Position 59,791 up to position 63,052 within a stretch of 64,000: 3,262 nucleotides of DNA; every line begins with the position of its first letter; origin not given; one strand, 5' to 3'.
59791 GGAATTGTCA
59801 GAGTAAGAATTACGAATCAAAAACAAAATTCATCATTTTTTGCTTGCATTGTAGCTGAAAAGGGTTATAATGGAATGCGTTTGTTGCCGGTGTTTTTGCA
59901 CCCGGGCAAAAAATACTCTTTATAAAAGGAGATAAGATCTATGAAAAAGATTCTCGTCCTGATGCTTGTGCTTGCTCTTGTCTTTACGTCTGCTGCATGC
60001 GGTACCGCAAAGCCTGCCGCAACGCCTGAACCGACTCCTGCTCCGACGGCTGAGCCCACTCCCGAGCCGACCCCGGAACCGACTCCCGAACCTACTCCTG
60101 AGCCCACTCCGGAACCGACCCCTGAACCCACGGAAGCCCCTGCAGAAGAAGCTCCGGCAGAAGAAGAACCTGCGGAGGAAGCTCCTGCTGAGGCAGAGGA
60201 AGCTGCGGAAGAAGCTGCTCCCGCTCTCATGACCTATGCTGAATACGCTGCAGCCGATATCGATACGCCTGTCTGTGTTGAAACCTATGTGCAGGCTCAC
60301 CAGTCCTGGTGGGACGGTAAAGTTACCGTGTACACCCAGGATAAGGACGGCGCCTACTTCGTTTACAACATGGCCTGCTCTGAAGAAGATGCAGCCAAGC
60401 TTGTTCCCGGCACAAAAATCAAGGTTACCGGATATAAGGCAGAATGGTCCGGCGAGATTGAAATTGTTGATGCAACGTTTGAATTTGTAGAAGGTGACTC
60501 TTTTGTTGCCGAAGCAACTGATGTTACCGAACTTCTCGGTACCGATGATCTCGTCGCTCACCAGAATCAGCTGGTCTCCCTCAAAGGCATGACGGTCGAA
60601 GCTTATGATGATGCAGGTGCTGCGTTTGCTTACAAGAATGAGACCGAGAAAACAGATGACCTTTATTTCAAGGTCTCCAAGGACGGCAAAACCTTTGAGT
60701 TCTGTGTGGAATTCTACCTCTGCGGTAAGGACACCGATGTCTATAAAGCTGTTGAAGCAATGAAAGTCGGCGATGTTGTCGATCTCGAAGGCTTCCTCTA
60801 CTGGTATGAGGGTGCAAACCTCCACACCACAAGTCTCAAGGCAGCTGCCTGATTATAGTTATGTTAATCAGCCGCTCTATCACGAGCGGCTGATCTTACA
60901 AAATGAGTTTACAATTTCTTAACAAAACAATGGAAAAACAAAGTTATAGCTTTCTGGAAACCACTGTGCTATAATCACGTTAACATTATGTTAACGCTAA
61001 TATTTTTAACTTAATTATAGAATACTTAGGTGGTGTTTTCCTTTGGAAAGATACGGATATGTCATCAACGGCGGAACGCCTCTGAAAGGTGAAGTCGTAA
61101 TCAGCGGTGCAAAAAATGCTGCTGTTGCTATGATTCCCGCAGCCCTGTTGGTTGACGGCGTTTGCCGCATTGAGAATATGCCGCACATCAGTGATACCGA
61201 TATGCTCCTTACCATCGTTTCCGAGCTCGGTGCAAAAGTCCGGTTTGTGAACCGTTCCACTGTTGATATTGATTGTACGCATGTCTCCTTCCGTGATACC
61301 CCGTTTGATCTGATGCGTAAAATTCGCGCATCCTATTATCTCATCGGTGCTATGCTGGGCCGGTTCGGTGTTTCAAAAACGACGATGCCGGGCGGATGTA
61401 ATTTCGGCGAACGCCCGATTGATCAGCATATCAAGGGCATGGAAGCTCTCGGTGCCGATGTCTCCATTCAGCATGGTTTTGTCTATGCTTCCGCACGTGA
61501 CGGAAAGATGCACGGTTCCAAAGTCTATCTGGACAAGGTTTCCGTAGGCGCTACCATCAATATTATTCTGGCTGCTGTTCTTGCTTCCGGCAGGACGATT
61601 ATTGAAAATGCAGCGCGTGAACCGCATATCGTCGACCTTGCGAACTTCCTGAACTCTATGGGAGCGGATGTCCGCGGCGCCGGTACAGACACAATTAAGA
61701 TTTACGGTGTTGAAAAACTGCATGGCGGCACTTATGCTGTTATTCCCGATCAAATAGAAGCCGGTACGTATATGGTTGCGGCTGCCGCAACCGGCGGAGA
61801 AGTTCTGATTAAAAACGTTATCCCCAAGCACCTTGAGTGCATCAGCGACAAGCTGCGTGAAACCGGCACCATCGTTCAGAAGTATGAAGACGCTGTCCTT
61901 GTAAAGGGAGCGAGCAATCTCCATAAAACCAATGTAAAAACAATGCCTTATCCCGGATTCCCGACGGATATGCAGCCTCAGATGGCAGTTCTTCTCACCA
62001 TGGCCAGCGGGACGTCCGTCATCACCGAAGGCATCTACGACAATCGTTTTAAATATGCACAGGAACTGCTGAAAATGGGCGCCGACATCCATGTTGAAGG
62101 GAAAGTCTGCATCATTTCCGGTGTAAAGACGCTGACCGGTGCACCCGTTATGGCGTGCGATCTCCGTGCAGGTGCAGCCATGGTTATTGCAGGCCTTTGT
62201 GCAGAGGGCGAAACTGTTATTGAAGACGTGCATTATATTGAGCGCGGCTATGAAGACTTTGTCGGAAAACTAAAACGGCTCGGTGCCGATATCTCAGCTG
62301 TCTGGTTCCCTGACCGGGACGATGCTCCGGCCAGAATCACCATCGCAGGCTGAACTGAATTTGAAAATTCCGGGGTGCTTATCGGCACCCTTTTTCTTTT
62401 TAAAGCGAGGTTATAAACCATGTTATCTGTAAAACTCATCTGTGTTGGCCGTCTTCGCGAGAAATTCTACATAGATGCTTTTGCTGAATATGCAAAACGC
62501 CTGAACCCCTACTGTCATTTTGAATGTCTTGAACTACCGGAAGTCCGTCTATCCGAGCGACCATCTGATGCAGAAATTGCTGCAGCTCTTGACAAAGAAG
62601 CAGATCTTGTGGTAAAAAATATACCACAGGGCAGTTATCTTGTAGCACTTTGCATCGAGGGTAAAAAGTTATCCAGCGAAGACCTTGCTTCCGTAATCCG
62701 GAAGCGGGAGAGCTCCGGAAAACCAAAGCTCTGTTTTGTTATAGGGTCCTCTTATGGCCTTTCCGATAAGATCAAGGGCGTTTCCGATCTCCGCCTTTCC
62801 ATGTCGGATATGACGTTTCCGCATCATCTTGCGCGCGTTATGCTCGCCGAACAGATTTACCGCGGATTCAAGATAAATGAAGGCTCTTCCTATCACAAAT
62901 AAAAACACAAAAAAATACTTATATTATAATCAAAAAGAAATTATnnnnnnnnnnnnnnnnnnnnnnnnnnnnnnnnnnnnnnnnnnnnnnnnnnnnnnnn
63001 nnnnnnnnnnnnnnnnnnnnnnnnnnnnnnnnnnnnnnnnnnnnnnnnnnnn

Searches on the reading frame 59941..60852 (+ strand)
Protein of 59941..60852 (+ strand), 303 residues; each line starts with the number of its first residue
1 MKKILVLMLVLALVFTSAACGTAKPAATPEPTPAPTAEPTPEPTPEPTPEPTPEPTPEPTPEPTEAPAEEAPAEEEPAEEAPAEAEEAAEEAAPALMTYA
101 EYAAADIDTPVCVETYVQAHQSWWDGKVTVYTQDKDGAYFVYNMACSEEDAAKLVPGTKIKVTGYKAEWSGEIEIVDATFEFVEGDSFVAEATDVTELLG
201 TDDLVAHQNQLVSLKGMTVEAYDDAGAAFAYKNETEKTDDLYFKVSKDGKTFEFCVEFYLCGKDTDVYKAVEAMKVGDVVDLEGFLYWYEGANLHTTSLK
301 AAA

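Call 48: search_protein_families(library=pfam, max_evalue=0.00001, proteins=[window:59941-60852:+])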
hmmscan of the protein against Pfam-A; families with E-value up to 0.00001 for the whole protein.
window:59941-60852:+ (303 aa): 0 families

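Call 112: search_protein_families(library=ncbifam, max_evalue=0.001, proteins=[window:59941-60852:+])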
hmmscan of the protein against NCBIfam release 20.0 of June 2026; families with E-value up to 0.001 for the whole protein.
window:59941-60852:+ (303 aa): 1 family
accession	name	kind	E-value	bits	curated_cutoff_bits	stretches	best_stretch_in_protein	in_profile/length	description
NF008084.0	PRK10819.1-5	equivalog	2.2e-05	24.4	315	1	17-98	59-149/249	TonB system transport protein TonB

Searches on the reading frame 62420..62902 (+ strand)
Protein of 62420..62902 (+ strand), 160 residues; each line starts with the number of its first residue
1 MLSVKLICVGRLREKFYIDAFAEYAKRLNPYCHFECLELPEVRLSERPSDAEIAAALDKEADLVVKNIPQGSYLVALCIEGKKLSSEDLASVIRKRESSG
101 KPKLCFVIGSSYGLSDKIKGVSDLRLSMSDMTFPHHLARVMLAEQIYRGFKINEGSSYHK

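Call 73: find_encoding_contigs(protein=window:62420-62902:+, flank=10000, max_places=2)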
Protein window:62420-62902:+ (160 aa): 23 contigs read that carry it; 2 places shown.
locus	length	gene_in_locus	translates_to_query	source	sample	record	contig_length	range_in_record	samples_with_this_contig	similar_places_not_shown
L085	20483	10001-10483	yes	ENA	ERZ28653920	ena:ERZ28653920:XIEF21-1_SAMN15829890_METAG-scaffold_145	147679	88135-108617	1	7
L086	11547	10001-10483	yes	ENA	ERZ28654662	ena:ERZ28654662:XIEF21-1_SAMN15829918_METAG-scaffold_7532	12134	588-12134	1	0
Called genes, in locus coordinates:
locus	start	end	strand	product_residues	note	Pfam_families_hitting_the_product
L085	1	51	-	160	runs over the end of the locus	PF02586:SRAP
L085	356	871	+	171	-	PF13238:AAA_18, PF13671:AAA_33 (weak), PF01202:SKI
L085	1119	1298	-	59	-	-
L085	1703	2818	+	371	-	PF00005:ABC_tran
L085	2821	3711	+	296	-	PF00528:BPD_transp_1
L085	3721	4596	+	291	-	PF00528:BPD_transp_1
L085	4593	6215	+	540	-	PF01547:SBP_bac_1, PF13416:SBP_bac_8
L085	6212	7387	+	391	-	PF01041:DegT_DnrJ_EryC1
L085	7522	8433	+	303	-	-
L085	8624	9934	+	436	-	PF00275:EPSP_synthase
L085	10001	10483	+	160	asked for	PF02590:SPOUT_MTase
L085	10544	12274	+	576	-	PF02878:PGM_PMM_I, PF02879:PGM_PMM_II, PF02880:PGM_PMM_III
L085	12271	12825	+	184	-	PF02417:Chromate_transp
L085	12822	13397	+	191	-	PF02417:Chromate_transp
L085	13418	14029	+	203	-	-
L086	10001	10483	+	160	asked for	PF02590:SPOUT_MTase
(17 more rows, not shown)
